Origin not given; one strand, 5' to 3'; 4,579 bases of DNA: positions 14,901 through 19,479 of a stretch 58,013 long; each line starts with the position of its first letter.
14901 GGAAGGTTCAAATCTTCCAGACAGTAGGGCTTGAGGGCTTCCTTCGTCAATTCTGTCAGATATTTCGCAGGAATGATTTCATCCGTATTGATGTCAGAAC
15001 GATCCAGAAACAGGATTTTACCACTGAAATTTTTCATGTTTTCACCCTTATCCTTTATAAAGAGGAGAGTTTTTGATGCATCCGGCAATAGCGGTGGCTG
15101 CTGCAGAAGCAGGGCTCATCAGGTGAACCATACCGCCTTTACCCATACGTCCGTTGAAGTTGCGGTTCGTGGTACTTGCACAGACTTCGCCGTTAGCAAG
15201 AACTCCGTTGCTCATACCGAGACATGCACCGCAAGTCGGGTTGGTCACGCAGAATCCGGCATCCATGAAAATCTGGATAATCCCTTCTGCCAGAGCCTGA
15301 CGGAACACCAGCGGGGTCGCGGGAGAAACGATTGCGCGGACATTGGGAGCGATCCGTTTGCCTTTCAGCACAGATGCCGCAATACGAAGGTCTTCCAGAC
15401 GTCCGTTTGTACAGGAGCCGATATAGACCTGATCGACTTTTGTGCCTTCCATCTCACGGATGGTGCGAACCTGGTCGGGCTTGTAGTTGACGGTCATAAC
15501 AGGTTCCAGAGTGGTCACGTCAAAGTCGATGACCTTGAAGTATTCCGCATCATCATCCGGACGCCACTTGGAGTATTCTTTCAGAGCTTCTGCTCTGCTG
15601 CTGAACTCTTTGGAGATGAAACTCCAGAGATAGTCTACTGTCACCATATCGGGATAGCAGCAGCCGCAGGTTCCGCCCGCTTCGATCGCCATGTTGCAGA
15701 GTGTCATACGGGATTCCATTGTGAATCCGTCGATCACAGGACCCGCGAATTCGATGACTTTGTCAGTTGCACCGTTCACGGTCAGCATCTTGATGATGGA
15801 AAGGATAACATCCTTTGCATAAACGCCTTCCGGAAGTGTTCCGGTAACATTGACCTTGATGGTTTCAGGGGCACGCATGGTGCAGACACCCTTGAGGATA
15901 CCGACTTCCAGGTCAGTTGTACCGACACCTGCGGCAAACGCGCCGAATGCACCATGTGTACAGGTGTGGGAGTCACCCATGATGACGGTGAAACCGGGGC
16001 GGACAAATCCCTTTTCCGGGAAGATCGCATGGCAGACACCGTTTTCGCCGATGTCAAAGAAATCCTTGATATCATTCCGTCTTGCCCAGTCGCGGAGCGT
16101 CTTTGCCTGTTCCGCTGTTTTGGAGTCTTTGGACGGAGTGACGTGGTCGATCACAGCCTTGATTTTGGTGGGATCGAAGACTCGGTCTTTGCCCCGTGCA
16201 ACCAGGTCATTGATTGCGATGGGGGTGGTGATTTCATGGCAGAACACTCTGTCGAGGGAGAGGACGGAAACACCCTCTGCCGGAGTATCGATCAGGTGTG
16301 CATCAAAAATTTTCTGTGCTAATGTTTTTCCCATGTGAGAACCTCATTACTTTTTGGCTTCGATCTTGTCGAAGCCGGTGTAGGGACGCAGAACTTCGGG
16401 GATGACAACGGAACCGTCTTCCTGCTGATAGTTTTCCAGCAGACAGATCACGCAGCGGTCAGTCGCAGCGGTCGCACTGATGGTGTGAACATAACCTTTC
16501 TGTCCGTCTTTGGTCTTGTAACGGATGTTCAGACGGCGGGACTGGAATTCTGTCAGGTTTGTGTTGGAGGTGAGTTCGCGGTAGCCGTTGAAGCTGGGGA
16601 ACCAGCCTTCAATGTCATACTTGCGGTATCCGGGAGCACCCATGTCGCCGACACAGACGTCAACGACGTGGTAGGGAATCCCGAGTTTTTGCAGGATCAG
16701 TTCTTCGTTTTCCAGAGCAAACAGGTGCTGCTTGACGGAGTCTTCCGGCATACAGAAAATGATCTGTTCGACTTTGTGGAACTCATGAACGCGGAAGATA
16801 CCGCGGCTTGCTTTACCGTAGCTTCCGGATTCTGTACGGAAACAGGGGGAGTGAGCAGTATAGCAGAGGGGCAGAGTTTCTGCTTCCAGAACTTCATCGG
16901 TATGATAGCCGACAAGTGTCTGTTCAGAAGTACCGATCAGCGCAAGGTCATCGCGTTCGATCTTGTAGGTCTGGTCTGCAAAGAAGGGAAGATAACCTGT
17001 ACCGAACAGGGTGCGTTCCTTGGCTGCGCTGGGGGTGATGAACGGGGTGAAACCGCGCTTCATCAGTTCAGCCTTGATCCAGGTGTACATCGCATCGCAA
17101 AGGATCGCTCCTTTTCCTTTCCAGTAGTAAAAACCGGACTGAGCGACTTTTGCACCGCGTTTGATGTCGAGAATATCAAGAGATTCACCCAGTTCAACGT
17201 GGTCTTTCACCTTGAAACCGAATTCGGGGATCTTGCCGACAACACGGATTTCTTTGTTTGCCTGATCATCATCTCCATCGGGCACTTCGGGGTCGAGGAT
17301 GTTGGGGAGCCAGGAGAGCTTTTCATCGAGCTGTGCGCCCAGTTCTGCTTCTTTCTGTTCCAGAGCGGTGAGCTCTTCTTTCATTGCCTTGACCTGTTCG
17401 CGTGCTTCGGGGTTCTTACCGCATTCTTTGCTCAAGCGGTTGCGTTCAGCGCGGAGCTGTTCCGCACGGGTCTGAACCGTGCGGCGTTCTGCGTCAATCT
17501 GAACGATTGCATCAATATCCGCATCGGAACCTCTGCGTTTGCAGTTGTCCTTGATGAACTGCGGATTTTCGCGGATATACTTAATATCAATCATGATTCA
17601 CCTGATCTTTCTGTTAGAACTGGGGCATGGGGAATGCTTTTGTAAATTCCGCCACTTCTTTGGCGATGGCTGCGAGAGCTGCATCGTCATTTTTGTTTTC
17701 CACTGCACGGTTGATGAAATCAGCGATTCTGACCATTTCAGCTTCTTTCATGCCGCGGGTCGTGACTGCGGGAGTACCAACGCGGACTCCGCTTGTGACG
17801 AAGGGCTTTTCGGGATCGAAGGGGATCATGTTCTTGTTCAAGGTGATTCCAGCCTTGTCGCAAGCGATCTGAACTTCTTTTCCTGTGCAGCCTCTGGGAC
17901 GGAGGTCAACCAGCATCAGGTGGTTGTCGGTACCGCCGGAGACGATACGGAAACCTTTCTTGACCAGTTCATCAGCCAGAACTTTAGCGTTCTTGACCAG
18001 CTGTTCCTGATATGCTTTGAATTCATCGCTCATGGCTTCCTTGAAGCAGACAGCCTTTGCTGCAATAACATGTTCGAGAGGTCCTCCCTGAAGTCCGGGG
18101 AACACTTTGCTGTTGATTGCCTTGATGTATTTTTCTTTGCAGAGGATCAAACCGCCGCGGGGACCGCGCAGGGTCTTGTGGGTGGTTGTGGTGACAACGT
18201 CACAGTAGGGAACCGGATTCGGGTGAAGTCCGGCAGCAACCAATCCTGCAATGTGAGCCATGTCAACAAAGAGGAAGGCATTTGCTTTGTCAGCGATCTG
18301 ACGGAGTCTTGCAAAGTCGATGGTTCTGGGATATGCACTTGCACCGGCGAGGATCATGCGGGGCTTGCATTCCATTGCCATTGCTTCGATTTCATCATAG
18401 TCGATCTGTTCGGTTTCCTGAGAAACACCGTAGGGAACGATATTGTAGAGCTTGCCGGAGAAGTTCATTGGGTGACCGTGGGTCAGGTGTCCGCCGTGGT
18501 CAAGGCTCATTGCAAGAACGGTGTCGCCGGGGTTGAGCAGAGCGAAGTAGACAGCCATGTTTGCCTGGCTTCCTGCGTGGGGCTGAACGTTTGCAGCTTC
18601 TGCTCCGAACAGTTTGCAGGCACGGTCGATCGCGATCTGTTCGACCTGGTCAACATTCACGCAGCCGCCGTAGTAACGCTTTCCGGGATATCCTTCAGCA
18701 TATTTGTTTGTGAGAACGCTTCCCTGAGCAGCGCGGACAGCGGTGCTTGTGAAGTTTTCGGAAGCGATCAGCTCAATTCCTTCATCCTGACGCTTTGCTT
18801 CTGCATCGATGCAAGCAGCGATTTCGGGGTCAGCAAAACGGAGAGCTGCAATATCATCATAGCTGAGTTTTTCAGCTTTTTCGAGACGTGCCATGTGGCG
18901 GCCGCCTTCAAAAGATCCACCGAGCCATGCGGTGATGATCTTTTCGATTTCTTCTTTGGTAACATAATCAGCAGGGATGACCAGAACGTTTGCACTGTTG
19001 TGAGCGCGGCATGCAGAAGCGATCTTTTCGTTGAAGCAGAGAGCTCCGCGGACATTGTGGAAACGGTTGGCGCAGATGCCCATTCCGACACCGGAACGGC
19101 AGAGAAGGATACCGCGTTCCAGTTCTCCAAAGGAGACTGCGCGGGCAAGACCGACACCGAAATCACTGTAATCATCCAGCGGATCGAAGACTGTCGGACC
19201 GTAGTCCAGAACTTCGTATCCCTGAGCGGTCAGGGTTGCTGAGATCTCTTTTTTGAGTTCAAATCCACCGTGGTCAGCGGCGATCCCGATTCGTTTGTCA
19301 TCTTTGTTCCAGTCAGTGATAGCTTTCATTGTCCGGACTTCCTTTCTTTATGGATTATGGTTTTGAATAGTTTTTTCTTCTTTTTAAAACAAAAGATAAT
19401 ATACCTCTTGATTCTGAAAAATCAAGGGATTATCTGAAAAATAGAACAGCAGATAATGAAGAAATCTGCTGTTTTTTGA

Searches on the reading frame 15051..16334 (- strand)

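Call 8: search_protein_families(library=pfam, proteins=[window:15051-16334:-], max_evalue=0.001)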
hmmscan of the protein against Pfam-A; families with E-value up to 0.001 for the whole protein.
window:15051-16334:- (428 aa): 1 family
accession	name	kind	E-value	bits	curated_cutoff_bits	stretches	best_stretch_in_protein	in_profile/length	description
PF00330.25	Aconitase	-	3.1e-117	392.8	28.7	2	7-295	1-306/463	Aconitase family (aconitate hydratase)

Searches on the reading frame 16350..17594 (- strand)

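Call 8: search_protein_families(library=pfam, proteins=[window:16350-17594:-], max_evalue=0.001)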
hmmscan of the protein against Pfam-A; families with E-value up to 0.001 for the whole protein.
window:16350-17594:- (415 aa): 2 families
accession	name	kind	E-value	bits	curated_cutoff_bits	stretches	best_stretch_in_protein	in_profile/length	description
PF00587.30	tRNA-synt_2b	-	1.9e-36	126.3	29.3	1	211-389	2-179/179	tRNA synthetase class II core domain (G, H, P, S and T)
PF02403.27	Seryl_tRNA_N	-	4e-26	91.8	28.2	1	1-99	1-107/108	Seryl-tRNA synthetase N-terminal domain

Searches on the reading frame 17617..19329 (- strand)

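Call 8: search_protein_families(library=pfam, proteins=[window:17617-19329:-], max_evalue=0.001)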
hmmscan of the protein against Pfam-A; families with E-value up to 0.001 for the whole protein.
window:17617-19329:- (571 aa): 4 families
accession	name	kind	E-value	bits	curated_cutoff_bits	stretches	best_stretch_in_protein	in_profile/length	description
PF00464.25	SHMT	-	2e-170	567.2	27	1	165-539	3-399/399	Serine hydroxymethyltransferase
PF02502.23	LacAB_rpiB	-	1.9e-42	145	24.7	1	14-151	1-137/138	Ribose/Galactose Isomerase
PF00155.27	Aminotran_1_2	-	2e-12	47.4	19.7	1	237-529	51-356/361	Aminotransferase class I and II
PF01212.27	Beta_elim_lyase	-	2.9e-06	27.3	27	1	235-465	39-275/288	Beta-eliminating lyase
